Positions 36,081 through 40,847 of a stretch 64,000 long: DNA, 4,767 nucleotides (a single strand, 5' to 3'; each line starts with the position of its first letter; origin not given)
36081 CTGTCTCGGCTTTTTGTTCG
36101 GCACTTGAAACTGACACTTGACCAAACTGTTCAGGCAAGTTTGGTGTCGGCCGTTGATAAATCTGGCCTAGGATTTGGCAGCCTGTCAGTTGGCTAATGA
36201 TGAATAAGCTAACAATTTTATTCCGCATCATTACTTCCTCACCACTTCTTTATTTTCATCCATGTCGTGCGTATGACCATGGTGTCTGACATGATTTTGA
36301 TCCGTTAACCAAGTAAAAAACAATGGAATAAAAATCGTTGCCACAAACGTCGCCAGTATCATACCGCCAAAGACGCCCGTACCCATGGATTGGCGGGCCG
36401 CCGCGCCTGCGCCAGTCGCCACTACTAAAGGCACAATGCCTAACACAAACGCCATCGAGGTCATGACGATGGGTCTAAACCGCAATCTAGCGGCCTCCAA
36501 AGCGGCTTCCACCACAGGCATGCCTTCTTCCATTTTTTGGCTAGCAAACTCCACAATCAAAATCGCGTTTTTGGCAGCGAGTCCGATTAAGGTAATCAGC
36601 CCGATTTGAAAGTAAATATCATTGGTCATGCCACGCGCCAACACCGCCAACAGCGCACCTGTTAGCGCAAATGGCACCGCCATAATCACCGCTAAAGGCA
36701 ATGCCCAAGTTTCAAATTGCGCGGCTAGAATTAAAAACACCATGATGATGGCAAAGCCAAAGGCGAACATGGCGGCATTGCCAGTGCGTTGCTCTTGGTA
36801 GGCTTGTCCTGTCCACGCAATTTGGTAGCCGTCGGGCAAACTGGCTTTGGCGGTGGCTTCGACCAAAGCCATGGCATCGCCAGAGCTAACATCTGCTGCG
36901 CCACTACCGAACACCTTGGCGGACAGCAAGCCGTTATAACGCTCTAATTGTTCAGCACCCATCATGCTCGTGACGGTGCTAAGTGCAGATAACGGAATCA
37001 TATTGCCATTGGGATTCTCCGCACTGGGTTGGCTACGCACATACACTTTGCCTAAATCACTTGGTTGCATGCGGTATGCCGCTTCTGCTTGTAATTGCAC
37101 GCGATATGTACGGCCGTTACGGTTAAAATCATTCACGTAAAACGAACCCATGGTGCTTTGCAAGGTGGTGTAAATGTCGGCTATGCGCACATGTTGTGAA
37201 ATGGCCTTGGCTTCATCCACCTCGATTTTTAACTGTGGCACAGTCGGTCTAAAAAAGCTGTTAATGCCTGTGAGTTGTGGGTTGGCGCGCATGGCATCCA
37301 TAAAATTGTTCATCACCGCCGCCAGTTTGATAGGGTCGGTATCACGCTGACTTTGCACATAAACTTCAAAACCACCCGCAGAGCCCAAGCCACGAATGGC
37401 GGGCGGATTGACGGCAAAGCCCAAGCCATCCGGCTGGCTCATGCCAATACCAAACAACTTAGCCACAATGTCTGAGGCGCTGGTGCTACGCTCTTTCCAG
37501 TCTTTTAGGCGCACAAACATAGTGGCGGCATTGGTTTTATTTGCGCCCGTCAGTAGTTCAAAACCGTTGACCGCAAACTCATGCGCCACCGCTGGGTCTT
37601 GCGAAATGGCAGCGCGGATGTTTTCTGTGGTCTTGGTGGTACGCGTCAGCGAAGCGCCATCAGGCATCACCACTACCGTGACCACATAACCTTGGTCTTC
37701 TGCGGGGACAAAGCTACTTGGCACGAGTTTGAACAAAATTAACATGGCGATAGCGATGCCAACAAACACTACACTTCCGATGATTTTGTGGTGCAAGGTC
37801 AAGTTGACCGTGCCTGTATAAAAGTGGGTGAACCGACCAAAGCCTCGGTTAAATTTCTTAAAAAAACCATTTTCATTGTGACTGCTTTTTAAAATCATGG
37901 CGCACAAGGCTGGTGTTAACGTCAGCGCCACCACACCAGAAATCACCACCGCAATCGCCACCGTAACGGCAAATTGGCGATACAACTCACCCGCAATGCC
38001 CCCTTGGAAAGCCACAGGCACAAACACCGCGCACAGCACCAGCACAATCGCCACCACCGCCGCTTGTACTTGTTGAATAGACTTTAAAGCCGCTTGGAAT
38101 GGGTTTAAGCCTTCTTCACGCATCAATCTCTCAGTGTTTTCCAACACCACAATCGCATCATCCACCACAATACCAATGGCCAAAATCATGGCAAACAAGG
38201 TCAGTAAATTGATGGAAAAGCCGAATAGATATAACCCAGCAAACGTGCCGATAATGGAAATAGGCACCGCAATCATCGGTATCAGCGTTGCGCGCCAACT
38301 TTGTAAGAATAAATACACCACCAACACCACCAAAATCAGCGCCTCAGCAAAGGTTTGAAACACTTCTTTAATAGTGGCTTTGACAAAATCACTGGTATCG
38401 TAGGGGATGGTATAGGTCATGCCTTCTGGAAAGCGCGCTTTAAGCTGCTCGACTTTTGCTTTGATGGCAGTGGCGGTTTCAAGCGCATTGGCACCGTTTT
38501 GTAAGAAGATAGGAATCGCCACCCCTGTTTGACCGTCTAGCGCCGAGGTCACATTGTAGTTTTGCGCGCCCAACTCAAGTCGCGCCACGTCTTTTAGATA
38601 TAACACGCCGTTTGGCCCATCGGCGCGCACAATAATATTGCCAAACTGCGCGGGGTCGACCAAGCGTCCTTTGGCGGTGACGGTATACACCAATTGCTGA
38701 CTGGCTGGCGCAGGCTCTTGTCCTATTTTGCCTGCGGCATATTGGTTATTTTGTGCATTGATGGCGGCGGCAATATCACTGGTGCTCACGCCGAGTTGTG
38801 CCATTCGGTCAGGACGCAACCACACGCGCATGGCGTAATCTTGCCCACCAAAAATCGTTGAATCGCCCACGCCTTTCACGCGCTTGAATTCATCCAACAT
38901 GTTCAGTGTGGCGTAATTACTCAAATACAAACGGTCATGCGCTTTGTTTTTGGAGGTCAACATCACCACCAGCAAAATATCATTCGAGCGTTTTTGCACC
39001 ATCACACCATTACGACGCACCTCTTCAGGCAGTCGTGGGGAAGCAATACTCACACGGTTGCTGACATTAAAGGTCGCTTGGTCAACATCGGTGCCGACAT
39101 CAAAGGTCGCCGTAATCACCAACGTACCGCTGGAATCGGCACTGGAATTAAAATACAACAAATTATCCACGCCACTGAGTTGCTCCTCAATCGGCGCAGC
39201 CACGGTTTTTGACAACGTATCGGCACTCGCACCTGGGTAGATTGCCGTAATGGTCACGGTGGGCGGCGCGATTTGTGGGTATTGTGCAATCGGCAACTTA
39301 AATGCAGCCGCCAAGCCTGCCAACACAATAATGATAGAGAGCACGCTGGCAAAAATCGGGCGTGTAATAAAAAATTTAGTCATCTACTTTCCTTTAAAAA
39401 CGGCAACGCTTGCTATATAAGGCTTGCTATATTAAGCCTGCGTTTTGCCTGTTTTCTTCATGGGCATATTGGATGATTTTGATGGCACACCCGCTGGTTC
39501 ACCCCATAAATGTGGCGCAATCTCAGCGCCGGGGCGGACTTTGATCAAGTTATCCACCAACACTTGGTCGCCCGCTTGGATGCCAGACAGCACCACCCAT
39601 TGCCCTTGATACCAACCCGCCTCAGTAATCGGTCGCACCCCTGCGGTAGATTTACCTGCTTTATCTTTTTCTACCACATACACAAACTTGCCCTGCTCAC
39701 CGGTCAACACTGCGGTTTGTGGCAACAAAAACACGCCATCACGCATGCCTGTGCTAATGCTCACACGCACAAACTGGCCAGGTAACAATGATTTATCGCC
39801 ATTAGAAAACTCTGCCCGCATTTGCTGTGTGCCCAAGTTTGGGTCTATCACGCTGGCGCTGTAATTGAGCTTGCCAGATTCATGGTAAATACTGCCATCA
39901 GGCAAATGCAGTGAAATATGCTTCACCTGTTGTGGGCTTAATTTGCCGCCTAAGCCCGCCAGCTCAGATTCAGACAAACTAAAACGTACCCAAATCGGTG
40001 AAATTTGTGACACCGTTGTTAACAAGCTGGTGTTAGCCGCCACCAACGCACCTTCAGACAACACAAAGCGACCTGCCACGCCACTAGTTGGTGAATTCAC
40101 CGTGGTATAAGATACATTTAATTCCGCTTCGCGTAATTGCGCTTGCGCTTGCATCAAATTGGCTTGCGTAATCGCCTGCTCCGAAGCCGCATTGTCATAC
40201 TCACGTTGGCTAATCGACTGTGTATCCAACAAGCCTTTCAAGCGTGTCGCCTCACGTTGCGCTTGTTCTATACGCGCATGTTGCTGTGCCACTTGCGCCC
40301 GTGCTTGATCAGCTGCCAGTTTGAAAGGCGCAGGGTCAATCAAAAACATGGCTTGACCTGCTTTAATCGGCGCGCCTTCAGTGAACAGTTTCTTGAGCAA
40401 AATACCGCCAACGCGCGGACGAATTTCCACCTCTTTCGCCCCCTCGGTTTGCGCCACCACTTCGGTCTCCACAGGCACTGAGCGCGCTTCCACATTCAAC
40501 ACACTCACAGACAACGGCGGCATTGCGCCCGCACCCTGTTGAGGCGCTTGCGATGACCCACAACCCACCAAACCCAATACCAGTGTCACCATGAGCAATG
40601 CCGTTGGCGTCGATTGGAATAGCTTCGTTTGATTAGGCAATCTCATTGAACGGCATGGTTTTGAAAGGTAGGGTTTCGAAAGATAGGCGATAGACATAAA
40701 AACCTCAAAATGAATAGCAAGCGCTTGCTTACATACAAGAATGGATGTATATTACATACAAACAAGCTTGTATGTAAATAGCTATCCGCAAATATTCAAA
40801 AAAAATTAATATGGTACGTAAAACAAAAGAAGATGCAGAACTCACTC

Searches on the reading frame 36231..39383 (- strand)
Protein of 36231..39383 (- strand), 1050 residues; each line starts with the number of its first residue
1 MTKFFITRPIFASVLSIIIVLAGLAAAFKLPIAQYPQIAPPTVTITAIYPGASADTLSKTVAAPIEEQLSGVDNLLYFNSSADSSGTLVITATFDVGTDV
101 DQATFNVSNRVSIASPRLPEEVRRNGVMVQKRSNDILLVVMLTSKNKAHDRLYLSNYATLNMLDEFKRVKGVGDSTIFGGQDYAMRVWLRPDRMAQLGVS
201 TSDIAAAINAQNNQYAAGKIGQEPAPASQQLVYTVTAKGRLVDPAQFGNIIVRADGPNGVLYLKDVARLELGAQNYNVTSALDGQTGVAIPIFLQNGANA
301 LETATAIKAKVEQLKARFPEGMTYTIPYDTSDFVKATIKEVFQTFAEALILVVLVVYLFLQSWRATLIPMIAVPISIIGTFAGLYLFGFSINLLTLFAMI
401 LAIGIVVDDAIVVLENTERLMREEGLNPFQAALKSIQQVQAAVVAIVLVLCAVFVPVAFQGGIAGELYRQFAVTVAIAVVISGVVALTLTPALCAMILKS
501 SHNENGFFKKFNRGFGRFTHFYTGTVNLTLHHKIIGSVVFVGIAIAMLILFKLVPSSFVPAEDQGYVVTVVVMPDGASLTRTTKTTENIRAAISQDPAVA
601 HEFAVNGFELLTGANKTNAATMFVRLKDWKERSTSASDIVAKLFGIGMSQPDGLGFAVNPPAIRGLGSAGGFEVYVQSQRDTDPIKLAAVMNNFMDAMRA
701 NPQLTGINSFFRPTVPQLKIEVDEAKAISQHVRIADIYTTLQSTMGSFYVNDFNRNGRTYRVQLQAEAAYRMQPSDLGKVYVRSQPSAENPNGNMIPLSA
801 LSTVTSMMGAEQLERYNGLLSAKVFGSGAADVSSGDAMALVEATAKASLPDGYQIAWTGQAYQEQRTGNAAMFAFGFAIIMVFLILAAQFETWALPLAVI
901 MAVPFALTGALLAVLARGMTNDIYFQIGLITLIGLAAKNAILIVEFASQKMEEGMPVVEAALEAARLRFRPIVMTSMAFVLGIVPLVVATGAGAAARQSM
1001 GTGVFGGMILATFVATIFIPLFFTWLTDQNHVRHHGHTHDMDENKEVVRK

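Call 75: search_protein_families(library=pfam, proteins=[window:36231-39383:-], max_evalue=0.00001)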
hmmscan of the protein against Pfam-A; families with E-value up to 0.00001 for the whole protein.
window:36231-39383:- (1050 aa): 3 families
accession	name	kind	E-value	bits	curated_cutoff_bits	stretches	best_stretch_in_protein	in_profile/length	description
PF00873.25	ACR_tran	-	0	1105.8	28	1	1-1025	1-1019/1021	AcrB/AcrD/AcrF family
PF03176.21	MMPL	-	2.7e-08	33.6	20.5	1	298-497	101-302/333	MMPL family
PF02355.23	SecD_SecF_C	-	8.8e-08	32.2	20.5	0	338-483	30-172/189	Protein export membrane protein SecD/SecF, C-terminal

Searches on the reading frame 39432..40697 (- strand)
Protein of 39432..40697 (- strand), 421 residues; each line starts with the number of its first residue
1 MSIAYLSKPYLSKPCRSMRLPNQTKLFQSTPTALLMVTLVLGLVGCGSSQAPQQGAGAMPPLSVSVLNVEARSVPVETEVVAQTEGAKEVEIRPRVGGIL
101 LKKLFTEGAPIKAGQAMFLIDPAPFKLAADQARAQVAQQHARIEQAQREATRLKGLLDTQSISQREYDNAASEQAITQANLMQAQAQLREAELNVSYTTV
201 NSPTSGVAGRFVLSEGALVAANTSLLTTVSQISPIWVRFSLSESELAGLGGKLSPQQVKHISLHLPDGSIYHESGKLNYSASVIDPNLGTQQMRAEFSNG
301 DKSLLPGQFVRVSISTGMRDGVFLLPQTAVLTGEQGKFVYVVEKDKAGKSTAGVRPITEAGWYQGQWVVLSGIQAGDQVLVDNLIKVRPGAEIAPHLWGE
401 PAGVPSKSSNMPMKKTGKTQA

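Call 75: search_protein_families(library=pfam, proteins=[window:39432-40697:-], max_evalue=0.00001)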
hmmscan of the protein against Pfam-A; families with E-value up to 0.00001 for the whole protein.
window:39432-40697:- (421 aa): 2 families
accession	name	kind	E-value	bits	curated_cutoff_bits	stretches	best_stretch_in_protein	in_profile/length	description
PF16576.10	HlyD_D23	-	4.2e-14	52.8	30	1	86-310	16-214/214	Barrel-sandwich domain of CusB or HlyD membrane-fusion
PF13437.12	HlyD_3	-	2.6e-06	28.5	22.2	0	199-307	1-106/106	HlyD family secretion protein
